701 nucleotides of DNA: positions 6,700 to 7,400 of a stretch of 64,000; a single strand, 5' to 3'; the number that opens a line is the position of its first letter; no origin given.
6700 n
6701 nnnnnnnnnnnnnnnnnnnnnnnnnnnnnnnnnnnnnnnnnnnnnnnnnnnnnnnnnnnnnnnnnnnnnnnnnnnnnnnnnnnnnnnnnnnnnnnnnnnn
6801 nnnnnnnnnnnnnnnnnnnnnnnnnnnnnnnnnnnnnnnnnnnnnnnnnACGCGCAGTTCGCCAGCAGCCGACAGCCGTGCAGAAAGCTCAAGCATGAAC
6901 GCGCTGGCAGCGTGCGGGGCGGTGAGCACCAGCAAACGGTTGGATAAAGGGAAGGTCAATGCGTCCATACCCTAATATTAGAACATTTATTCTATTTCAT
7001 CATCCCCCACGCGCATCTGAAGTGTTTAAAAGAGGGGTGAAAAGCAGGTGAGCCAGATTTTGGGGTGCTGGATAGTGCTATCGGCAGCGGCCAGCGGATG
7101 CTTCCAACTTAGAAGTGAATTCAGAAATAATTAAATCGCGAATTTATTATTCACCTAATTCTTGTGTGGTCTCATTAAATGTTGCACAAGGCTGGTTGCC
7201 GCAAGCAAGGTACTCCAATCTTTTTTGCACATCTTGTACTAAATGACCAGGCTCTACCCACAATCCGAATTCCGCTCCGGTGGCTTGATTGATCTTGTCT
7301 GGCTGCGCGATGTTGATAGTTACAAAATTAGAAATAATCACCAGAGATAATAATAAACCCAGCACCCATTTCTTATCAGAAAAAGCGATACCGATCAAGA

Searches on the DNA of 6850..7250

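Call 35: search_rna_families(source=window, start=6850, end=7250, threshold=evalue, max_evalue=1)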
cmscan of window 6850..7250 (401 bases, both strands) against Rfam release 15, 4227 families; matches with E-value up to 1: 0.
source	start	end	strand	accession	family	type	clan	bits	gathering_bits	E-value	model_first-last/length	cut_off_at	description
